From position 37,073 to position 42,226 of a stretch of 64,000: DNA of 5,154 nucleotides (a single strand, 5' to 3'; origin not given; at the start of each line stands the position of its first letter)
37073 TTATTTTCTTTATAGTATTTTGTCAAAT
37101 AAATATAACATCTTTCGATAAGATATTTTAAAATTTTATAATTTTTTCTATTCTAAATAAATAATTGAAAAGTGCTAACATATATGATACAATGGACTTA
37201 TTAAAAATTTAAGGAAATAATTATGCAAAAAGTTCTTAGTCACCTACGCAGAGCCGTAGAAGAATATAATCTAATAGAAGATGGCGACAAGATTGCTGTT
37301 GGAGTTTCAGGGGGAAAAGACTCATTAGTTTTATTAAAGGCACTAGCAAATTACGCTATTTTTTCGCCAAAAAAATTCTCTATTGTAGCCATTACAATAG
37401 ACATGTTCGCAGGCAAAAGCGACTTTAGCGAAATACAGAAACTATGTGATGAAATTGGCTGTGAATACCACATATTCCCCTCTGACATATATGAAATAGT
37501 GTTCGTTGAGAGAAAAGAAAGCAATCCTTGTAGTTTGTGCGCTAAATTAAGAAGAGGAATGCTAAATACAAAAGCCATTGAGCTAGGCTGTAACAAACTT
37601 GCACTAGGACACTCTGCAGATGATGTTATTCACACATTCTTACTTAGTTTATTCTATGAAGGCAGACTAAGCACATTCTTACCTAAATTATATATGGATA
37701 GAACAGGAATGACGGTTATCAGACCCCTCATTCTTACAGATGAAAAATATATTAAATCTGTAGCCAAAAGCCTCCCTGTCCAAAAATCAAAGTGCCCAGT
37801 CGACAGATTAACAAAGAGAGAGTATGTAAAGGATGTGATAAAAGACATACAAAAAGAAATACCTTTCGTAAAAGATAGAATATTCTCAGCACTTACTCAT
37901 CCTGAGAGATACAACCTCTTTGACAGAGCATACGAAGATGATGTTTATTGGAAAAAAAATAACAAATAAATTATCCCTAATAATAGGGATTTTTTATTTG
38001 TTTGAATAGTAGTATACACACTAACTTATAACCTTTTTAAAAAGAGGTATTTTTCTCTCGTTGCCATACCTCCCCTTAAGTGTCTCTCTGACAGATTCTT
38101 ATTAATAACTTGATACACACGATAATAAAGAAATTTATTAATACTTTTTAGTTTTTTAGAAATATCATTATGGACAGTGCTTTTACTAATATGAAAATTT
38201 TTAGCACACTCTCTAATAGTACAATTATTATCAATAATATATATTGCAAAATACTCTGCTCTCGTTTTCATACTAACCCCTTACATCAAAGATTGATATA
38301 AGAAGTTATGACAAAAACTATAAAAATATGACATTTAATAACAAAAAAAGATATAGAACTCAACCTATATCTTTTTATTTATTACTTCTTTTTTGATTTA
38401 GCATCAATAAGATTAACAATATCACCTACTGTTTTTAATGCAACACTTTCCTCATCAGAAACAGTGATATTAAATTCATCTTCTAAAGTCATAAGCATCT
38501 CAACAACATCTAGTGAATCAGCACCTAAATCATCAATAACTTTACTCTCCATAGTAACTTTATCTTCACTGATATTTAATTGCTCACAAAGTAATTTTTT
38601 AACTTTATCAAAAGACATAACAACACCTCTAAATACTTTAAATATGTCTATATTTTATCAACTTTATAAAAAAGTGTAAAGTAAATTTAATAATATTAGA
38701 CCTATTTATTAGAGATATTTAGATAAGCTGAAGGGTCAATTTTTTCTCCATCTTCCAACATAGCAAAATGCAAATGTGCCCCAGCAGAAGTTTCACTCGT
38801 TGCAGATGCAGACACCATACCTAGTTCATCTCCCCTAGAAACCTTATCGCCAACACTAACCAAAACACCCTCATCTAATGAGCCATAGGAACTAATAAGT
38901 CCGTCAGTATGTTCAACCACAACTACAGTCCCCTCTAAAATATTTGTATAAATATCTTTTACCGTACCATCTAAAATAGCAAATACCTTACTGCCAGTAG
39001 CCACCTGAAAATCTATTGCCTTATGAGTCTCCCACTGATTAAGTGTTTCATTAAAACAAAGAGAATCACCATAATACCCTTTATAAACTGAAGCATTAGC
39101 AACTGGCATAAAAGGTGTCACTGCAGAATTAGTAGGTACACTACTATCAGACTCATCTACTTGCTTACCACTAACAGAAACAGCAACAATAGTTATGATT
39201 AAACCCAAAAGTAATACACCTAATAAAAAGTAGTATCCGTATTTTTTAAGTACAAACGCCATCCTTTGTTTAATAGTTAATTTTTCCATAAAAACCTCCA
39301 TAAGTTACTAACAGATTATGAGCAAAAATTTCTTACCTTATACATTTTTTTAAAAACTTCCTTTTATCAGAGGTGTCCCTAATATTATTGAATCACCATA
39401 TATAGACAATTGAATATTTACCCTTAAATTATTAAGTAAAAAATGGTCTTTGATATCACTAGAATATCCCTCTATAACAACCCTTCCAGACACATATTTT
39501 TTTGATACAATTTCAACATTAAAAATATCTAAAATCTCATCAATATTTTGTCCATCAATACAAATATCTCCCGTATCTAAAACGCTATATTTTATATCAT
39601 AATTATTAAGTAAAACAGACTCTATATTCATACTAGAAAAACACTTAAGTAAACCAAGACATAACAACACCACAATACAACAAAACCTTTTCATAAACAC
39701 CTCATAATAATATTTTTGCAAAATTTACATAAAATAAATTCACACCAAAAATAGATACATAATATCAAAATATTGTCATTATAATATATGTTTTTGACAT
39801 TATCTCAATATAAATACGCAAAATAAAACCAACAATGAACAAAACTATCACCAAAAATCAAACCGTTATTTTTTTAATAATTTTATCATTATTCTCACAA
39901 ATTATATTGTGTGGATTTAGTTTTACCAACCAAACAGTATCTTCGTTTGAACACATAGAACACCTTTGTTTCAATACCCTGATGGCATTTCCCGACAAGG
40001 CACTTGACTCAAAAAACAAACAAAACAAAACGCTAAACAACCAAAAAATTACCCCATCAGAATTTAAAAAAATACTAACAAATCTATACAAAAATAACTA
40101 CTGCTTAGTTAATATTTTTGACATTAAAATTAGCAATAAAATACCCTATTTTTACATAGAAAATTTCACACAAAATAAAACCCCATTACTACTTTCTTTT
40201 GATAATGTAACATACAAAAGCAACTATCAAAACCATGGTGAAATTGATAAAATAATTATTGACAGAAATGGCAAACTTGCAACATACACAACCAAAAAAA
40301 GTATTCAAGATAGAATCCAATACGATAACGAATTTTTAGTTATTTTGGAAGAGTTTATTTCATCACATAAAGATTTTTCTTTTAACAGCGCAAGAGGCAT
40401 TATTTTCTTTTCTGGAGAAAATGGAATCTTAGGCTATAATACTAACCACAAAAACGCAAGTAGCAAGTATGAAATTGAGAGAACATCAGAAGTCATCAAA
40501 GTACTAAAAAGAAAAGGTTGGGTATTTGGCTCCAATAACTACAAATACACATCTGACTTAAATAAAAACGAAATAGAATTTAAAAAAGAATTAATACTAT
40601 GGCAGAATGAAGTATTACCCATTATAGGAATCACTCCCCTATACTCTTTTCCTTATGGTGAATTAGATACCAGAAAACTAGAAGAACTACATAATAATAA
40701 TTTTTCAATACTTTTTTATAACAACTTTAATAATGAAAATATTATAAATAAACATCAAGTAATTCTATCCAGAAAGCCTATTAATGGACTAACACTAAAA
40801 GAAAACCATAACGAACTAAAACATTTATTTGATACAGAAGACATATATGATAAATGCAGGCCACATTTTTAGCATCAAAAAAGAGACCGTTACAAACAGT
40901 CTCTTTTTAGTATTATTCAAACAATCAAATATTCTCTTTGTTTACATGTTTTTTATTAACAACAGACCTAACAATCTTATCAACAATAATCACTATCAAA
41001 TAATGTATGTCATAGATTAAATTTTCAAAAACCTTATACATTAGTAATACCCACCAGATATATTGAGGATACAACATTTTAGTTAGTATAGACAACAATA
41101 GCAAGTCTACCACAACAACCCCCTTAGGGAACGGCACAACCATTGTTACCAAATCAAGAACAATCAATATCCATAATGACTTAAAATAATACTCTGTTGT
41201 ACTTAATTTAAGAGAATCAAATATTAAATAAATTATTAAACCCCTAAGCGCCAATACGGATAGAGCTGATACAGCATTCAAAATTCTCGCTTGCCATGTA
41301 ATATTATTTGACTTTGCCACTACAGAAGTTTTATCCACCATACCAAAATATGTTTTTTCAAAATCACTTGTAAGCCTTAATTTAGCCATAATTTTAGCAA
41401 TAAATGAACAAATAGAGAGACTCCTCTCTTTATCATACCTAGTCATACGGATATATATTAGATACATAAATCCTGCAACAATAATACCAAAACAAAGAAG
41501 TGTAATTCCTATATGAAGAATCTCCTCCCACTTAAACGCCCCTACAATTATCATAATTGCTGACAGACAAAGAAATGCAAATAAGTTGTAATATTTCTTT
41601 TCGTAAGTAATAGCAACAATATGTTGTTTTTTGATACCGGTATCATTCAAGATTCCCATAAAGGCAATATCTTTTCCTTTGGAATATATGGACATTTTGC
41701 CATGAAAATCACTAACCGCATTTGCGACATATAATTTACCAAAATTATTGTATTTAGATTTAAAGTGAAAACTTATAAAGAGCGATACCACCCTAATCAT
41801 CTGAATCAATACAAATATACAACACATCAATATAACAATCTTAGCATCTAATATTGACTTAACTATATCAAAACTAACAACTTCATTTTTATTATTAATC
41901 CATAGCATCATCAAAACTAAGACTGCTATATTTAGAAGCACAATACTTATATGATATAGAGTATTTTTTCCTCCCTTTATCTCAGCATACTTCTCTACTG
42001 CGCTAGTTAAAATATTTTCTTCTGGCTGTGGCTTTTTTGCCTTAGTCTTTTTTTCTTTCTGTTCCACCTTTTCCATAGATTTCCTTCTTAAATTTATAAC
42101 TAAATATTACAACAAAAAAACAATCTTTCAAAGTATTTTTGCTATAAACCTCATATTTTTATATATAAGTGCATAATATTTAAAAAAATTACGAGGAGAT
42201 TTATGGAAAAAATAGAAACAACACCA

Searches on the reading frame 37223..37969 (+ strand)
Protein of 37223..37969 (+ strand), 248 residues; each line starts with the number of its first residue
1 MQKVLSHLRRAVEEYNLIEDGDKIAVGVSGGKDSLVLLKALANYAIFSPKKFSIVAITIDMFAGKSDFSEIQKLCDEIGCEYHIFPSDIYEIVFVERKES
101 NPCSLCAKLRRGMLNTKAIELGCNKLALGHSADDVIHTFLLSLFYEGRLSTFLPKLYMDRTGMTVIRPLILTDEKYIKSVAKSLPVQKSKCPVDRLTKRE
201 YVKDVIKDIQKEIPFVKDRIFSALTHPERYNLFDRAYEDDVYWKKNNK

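Call 9: search_protein_families(library=pfam, proteins=[window:37223-37969:+], max_evalue=0.001)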
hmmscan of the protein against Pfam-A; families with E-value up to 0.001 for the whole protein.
window:37223-37969:+ (248 aa): 3 families
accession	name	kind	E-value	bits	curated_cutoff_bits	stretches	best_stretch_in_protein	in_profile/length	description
PF01171.26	ATP_bind_3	-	1.4e-14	54.7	27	1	23-183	1-158/182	PP-loop family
PF03054.22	tRNA_Me_trans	-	0.00031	20.9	20.6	0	23-133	2-129/202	tRNA methyl transferase HUP domain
PF02540.23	NAD_synthase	-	0.00067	19.3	21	1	6-95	7-87/242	NAD synthase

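Call 14: find_encoding_contigs(protein=window:37223-37969:+, flank=10000, max_places=6)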
Protein window:37223-37969:+ (248 aa): 21 contigs read that carry it; 6 places shown.
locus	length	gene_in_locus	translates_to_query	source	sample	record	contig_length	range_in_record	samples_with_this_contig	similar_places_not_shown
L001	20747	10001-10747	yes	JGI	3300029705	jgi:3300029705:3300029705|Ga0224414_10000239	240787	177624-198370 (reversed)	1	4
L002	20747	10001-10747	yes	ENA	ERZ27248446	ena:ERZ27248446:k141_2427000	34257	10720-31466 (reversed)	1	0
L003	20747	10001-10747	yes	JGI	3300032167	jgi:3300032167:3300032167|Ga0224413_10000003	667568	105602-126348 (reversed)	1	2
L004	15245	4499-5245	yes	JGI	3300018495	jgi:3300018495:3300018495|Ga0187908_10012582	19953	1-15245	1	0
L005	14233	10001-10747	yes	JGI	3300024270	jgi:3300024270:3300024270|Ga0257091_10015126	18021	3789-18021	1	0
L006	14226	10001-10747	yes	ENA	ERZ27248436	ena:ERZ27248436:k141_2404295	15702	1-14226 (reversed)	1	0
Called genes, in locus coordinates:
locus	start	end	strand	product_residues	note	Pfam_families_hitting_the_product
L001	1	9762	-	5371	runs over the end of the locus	-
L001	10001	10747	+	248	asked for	PF01171:ATP_bind_3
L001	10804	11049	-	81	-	PF12116:SpoIIID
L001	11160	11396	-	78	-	PF00550:PP-binding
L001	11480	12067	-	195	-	PF01551:Peptidase_M23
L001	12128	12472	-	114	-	-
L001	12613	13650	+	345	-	-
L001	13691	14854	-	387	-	-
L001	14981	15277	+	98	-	PF07873:YabP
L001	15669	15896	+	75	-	-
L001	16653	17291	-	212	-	-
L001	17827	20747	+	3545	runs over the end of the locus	-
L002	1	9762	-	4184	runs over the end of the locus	?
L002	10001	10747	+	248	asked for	PF01171:ATP_bind_3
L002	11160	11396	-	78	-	PF00550:PP-binding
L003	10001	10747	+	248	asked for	PF01171:ATP_bind_3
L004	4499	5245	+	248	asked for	PF01171:ATP_bind_3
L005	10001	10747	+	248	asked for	PF01171:ATP_bind_3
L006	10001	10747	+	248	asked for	PF01171:ATP_bind_3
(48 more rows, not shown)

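Call 91: search_protein_families(library=ncbifam, proteins=[window:37223-37969:+], max_evalue=0.01)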
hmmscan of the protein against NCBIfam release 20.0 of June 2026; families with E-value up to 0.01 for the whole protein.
window:37223-37969:+ (248 aa): 9 families
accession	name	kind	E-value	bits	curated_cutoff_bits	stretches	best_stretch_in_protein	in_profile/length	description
NF007972.0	PRK10696.1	equivalog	3.5e-56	190.7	272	1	2-239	22-263/295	tRNA 2-thiocytidine(32) synthetase TtcA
NF049949.1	tRNAsynTtuAPyrococ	equivalog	2.4e-16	59.8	450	1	7-223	33-252/292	tRNA-5-methyluridine(54) 2-sulfurtransferase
TIGR02432.1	lysidine_TilS_N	equivalog_domain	1e-15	58.2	93.6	1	23-183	1-162/189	tRNA lysidine(34) synthetase TilS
NF047749.1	tRNAThiolNcsA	equivalog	3.7e-12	46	500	1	19-222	51-273/322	tRNA 2-thiolation protein NcsA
TIGR00268.2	TIGR00268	equivalog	2.8e-08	33.3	150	1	17-135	9-124/259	ATP-dependent sacrificial sulfur transferase LarE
TIGR00269.1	TIGR00269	hypoth_equivalog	1.9e-05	24.9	62.75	1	166-226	4-66/104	TIGR00269 family protein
NF001138.1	PRK00143.1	equivalog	0.0012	17.9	284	1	23-133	1-124/345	tRNA 2-thiouridine(34) synthase MnmA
TIGR00552.1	nadE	equivalog_domain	0.0013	18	63.65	1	2-99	3-96/251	NAD(+) synthase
NF010587.0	PRK13980.1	equivalog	0.004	16.4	255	1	3-94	13-101/267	NAD+ synthase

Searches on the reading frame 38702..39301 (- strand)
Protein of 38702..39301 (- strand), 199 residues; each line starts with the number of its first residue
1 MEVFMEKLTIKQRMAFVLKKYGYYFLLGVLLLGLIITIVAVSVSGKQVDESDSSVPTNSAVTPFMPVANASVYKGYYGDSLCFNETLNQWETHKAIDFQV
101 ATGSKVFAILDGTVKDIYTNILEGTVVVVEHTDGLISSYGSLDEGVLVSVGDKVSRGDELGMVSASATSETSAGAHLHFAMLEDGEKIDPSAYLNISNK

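Call 9: search_protein_families(library=pfam, proteins=[window:38702-39301:-], max_evalue=0.001)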
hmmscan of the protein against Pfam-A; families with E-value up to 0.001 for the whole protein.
window:38702-39301:- (199 aa): 1 family
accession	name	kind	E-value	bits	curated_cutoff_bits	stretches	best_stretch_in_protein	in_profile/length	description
PF01551.29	Peptidase_M23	-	2.4e-21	76.1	28.7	1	92-190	2-96/96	Peptidase family M23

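Call 91: search_protein_families(library=ncbifam, proteins=[window:38702-39301:-], max_evalue=0.01)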
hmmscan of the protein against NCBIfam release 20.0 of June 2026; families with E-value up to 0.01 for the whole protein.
window:38702-39301:- (199 aa): 13 families
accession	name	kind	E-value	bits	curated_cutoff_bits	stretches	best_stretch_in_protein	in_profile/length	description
NF052530.1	Heli_ShapePgp3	exception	3.4e-18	65.7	300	1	71-198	147-268/270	peptidoglycan metallopeptidase Pgp3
NF053738.1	S2SprSpoIIQBc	equivalog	5.9e-17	62.1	250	1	88-195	117-224/232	stage II sporulation protein SpoIIQ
NF008652.0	PRK11649.1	equivalog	3.3e-11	42.5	341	1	91-190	311-406/439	murein DD-endopeptidase MepM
NF052336.1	PdgHdaseHSB100310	equivalog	4.3e-11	42.7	500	1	89-188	53-148/316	peptidoglycan hydrolase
NF053825.1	PdgNdpepShyA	equivalog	6.6e-10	38.2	700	1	91-190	294-389/425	peptidoglycan DD-endopeptidase ShyA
NF008644.1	PRK11637.1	equivalog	2e-09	36.9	270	1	83-194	276-383/385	murein hydrolase activator EnvC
NF053824.1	PdgNdpepShyC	equivalog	2.9e-08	33.1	700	1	89-186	292-385/429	peptidoglycan DD-endopeptidase ShyC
NF052529.1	PG_M23_Pgp6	exception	1.5e-07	30.5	600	1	57-194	298-432/452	peptidoglycan metallopeptidase Pgp6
NF041208.1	celldiv_DipM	equivalog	1.6e-07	30.9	740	1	94-195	320-418/419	cell division endopeptidase DipM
NF040883.1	amid_act_ActS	equivalog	2.3e-06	27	375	1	93-195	136-234/242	amidase activator ActS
NF047755.1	LIC_10271_M23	exception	4.7e-06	26.5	180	1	90-164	114-187/207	LIC_10271 family cell wall hydrolase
NF004799.0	PRK06148.1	subfamily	9.2e-06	23.9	1128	1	91-184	439-540/1015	hypothetical protein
NF050804.1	CellDivDipMCaul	equivalog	0.00014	20.8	900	1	96-181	531-613/634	cell division endopeptidase DipM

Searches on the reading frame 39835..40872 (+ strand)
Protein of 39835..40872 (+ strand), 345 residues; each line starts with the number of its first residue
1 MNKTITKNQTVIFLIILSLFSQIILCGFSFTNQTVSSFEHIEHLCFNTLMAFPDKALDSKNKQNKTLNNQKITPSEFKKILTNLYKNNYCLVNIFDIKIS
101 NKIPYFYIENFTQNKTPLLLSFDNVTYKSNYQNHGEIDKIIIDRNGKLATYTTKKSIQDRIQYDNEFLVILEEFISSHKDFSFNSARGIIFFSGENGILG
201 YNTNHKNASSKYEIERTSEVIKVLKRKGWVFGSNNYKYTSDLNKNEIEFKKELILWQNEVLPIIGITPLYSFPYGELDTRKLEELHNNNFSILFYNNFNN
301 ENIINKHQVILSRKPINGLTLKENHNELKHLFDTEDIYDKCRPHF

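Call 9: search_protein_families(library=pfam, proteins=[window:39835-40872:+], max_evalue=0.001)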
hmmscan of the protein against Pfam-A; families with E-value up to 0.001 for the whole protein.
window:39835-40872:+ (345 aa): 0 families

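Call 91: search_protein_families(library=ncbifam, proteins=[window:39835-40872:+], max_evalue=0.01)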
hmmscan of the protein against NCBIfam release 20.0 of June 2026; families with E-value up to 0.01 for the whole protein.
window:39835-40872:+ (345 aa): 1 family
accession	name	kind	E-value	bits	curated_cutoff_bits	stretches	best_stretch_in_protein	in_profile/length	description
TIGR02764.1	spore_ybaN_pdaB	equivalog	0.00087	19.1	237.4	0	214-297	44-128/191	polysaccharide deacetylase family sporulation protein PdaB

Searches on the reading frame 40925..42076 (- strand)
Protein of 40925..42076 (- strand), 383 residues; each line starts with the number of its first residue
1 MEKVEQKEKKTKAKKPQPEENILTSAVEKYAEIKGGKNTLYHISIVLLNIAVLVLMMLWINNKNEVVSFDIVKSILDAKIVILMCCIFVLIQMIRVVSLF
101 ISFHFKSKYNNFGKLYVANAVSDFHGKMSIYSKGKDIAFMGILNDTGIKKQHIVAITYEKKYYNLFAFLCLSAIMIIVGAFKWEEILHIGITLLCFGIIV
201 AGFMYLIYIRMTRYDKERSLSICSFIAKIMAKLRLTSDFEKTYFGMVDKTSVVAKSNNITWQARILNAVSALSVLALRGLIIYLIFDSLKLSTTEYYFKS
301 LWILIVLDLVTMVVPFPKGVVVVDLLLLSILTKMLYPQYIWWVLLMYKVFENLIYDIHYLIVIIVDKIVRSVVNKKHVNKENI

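Call 9: search_protein_families(library=pfam, proteins=[window:40925-42076:-], max_evalue=0.001)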
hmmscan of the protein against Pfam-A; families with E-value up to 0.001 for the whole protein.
window:40925-42076:- (383 aa): 1 family
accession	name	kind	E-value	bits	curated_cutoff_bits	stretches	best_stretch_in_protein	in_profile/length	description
PF03706.18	LPG_synthase_TM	-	6.6e-10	39.4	33.4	1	142-350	97-293/302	Lysylphosphatidylglycerol synthase TM region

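Call 91: search_protein_families(library=ncbifam, proteins=[window:40925-42076:-], max_evalue=0.01)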
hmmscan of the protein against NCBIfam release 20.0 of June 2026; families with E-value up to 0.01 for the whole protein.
window:40925-42076:- (383 aa): 0 families
